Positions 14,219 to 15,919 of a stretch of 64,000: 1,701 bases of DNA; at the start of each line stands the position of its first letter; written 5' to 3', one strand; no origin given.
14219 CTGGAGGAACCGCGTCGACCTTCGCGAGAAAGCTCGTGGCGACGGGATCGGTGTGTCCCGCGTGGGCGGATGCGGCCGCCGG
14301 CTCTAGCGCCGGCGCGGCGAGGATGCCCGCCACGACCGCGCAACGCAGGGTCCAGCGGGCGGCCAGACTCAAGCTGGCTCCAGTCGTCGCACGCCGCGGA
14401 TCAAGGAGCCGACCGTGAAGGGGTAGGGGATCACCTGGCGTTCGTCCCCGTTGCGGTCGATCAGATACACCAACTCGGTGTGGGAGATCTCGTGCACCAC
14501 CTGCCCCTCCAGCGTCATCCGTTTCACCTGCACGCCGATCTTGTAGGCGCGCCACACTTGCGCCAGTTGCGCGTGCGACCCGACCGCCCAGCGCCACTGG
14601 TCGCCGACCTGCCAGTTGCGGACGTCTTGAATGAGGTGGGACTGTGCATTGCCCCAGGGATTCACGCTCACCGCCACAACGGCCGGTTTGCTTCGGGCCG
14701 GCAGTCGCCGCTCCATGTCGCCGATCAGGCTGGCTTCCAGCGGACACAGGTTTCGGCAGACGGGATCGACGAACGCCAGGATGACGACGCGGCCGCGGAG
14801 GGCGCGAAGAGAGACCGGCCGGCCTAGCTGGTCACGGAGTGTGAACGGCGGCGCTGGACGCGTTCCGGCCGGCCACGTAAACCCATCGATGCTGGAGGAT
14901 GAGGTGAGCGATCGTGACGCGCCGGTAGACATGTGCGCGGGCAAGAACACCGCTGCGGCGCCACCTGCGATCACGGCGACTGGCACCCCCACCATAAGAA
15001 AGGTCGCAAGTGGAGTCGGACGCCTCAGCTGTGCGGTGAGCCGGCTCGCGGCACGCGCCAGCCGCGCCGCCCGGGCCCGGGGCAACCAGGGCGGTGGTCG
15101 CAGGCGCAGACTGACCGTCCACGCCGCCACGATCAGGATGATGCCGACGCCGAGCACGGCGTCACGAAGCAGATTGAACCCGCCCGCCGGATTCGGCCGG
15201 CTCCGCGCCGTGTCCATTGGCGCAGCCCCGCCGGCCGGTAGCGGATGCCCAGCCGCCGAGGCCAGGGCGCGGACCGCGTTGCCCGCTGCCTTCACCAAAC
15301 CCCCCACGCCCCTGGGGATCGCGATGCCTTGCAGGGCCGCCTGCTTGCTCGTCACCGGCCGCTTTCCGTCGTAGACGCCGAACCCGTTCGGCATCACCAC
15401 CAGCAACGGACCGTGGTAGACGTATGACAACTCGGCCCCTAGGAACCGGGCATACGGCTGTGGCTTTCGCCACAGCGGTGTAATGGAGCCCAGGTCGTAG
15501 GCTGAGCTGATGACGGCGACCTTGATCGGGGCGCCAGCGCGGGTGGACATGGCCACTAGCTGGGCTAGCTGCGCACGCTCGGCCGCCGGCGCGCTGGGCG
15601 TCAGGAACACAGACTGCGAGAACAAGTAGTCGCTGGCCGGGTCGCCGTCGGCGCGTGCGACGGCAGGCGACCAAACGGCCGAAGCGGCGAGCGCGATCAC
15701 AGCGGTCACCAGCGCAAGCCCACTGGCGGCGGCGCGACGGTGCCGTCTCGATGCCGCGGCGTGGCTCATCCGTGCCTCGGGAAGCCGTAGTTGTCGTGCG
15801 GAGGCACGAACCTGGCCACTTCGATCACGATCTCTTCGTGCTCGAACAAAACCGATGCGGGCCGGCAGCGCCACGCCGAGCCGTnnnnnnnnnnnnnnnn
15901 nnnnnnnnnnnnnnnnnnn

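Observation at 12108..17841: Hybrid Fe/Cu cluster: P19/FetP-like lipoprotein, Tat-DyP peroxidase, SCO-domain fusion, unknown membrane protein, CtaG-like protein, with no FTR1/EfeU permease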

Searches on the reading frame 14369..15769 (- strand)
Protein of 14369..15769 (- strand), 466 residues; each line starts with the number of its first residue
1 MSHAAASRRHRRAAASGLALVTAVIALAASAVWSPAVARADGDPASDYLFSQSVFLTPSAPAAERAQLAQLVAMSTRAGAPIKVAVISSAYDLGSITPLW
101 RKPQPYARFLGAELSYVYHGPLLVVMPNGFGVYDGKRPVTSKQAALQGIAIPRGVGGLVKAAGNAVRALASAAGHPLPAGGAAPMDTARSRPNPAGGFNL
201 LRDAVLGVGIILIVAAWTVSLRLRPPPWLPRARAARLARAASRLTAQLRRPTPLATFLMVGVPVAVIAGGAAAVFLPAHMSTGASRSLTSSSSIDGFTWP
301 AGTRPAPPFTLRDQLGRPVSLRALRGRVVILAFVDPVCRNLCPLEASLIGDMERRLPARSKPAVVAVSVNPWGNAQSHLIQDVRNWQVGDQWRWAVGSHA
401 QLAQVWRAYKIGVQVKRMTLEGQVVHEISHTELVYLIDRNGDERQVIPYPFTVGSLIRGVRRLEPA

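Call 3: search_protein_families(library=pfam, proteins=[window:14369-15769:-], max_evalue=0.01)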
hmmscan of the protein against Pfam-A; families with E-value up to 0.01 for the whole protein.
window:14369-15769:- (466 aa): 2 families
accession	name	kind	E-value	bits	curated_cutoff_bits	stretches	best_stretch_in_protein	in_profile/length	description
PF02630.20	SCO1-SenC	-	4e-13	49.9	22.8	1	307-441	2-132/134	SCO1/SenC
PF00578.27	AhpC-TSA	-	4.4e-05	23.9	26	1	304-411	3-100/124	AhpC/TSA family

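Call 4: search_protein_families(library=ncbifam, proteins=[window:14369-15769:-], max_evalue=0.01)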
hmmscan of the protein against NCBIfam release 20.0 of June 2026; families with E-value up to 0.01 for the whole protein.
window:14369-15769:- (466 aa): 0 families

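Call 20: find_homologous_proteins(query=window:14369-15769:-, max_evalue=0.001)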
Query window:14369-15769:- (466 aa): 521 proteins with E <= 0.001 among 8000 candidates; the best 120 are listed.
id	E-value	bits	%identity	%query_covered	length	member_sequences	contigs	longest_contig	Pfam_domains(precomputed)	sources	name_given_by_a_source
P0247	6.6e-174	597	62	99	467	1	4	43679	PF02630.21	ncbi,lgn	-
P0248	5.1e-153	529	61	92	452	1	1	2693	PF02630.21,PF00578.28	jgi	jgi:cytochrome oxidase Cu insertion factor (SCO1/SenC/PrrC family)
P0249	1.5e-151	524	58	96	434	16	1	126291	PF02630.21,PF00578.28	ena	-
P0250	5.9e-146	505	55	91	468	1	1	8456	PF02630.21,PF00578.28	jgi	jgi:cytochrome oxidase Cu insertion factor (SCO1/SenC/PrrC family)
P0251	3.8e-139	483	53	91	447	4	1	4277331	PF02630.21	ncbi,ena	-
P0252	9.6e-139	482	56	95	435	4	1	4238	PF02630.21,PF00578.28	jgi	jgi:cytochrome oxidase Cu insertion factor (SCO1/SenC/PrrC family)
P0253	3.0e-135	470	55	92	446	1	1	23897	PF02630.21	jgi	jgi:cytochrome oxidase Cu insertion factor (SCO1/SenC/PrrC family)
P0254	3.2e-132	460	52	91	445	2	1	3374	PF02630.21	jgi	jgi:cytochrome oxidase Cu insertion factor (SCO1/SenC/PrrC family)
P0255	6.3e-127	443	52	92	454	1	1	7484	PF02630.21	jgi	jgi:cytochrome oxidase Cu insertion factor (SCO1/SenC/PrrC family)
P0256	3.8e-126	440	52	92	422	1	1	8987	PF02630.21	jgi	jgi:cytochrome oxidase Cu insertion factor (SCO1/SenC/PrrC family)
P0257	8.6e-125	436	53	92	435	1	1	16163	PF02630.21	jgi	jgi:cytochrome oxidase Cu insertion factor (SCO1/SenC/PrrC family)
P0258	4.2e-124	433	51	92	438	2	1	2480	PF02630.21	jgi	jgi:protein SCO1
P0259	8.8e-124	432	52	92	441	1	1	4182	PF02630.21,PF00578.28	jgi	jgi:protein SCO1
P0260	1.5e-122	428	52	91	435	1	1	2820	PF02630.21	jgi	jgi:cytochrome oxidase Cu insertion factor (SCO1/SenC/PrrC family)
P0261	2.2e-119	418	52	91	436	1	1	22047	PF02630.21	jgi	jgi:cytochrome oxidase Cu insertion factor (SCO1/SenC/PrrC family)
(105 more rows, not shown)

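Call 36: predict_structure(alignment_id=A2)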
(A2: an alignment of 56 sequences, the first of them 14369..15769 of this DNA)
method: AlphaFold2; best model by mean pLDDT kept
length: 466 residues; sequences in the alignment: 56
mean_pLDDT: 83.3   pTM: 0.66
mean pLDDT of the five models: 83.3, 81.4, 81.3, 81.0, 81.0
residues with pLDDT >= 90: 223; 70-90: 157; 50-70: 58; < 50: 28
segments of 3 or more residues with pLDDT < 50: 194-198, 276-292
pLDDT, mean of each block of 10 residues (from residue 1): 57 75 83 59 82 89 93 96 95 82 96 91 98 96 98 96 98 93 55 51 78 80 73 78 66 69 76 53 40 75 97 97 97 78 80 95 96 84 86 95 97 89 86 95 94 93 90
secondary structure, 60 per line:
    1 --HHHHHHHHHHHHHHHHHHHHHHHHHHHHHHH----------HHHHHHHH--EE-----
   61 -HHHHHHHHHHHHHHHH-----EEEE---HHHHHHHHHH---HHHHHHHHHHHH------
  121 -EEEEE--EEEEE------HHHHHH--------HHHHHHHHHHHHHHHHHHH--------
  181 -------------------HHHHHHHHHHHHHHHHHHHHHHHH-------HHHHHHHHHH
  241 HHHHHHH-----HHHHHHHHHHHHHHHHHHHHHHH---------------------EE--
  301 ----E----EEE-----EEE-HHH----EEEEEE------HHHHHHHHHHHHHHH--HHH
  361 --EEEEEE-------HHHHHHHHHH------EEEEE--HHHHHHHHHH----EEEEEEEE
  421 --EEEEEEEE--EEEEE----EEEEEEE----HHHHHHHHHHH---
elements in order: H3-33 H44-51 H62-77 E83-86 H90-99 H103-114 E122-126 E129-133 H140-145 H154-172 H200-223 H231-247 H253-275 E310-312 E318-320 E329-334 H341-355 E363-368 H376-385 E392-396 H399-408 E413-420 E423-430 E433-437 E442-448 H453-463

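Call 42: fold_search(model_id=the predicted structure, library=pdb)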
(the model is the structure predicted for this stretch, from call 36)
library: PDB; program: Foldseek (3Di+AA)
matches with E <= 10: 938; with E <= 0.001: 566
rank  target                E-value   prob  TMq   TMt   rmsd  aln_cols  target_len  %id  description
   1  4wbj_B                2.6e-12  1.00  0.30  0.83   2.9       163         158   23  Crystal structure of Bradyrhizobium japonicum ScoI in the oxidized state (released 2015-09-23)
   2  4wbj_A                3.9e-12  1.00  0.30  0.83   2.7       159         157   24  Crystal structure of Bradyrhizobium japonicum ScoI in the oxidized state (released 2015-09-23)
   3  4txo_H                1.7e-11  1.00  0.29  0.83   2.7       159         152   22  Crystal structure of the mixed disulfide complex of thioredoxin-like TlpAs(C110S) and copper chaperone ScoIs(C74S) (released 2014-10-01)
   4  4txo_D                1.8e-11  1.00  0.30  0.82   3.1       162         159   22  Crystal structure of the mixed disulfide complex of thioredoxin-like TlpAs(C110S) and copper chaperone ScoIs(C74S) (released 2014-10-01)
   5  1wp0_A                2.4e-11  1.00  0.31  0.85   2.3       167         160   17  Human SCO1 (released 2005-01-18)
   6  2ggt_A                7.5e-11  1.00  0.31  0.84   2.2       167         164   17  Crystal structure of human SCO1 complexed with nickel. (released 2006-05-16)
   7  6n5u_A                8.4e-11  1.00  0.31  0.85   2.5       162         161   21  Crystal structure of Arabidopsis thaliana ScoI with copper bound (released 2019-07-24)
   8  1wp0_B                1.1e-10  1.00  0.31  0.83   2.7       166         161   17  Human SCO1 (released 2005-01-18)
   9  6n5u_B                2.2e-10  1.00  0.30  0.82   2.9       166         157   20  Crystal structure of Arabidopsis thaliana ScoI with copper bound (released 2019-07-24)
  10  2ggt_B                4.6e-10  1.00  0.31  0.83   2.9       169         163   18  Crystal structure of human SCO1 complexed with nickel. (released 2006-05-16)
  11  1xzo_A                6.9e-10  1.00  0.29  0.71   4.4       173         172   21  Identification of a disulfide switch in BsSco, a member of the Sco family of cytochrome c oxidase assembly proteins (released 2005-03-01)
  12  4hde                  1.3e-09  1.00  0.29  0.76   3.8       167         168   18  The crystal structure of a SCO1/SenC family lipoprotein from Bacillus anthracis str. Ames (released 2012-10-24)
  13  4txo_B                2.9e-09  1.00  0.29  0.78   3.4       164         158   21  Crystal structure of the mixed disulfide complex of thioredoxin-like TlpAs(C110S) and copper chaperone ScoIs(C74S) (released 2014-10-01)
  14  2k6v_MODEL_1_A        3.4e-09  1.00  0.32  0.82   2.6       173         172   17  Solution structures of apo Sco1 protein from Thermus Thermophilus (released 2008-09-09)
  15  2b7j_B                3.8e-09  1.00  0.32  0.77   2.8       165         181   16  Crystal Structure of Yeast Sco1 with Copper Bound (released 2006-04-11)
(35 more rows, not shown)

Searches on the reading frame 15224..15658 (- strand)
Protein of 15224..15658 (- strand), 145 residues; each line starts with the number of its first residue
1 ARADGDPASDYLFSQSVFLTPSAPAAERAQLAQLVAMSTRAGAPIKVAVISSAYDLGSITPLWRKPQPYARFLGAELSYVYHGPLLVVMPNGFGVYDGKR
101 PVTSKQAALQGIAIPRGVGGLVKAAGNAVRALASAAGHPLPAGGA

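Call 39: search_solved_structures(query=A4, max_evalue=10, show_alignments=2)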
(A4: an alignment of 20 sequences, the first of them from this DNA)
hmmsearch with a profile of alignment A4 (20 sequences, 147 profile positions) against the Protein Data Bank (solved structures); distinct sequences matched with E-value up to 10: 1.
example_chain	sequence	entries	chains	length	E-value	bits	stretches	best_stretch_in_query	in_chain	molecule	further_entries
4eei_A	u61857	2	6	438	0.77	12.8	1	54-80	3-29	Adenylosuccinate lyase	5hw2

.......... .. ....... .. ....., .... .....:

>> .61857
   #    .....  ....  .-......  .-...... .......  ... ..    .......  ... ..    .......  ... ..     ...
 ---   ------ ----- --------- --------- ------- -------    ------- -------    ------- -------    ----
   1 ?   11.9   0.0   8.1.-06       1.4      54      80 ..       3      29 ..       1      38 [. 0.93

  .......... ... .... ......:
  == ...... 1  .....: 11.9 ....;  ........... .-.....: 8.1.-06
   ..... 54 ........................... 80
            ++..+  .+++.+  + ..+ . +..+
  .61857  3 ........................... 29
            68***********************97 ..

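Call 40: search_protein_families(library=pfam, alignment_id=A4, max_evalue=10)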
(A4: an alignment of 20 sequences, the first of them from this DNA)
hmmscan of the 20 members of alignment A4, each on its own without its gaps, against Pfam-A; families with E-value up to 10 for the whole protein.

A. member 1, seq(145 aa): 0 families

B. families by the number of members that match (of 20 scanned): 2 families
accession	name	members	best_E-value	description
PF20381.4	Rv1476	2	0.025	Membrane protein Rv1476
PF17396.8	DUF1611_N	1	0.1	Domain of unknown function (DUF1611_N) Rossmann-like domain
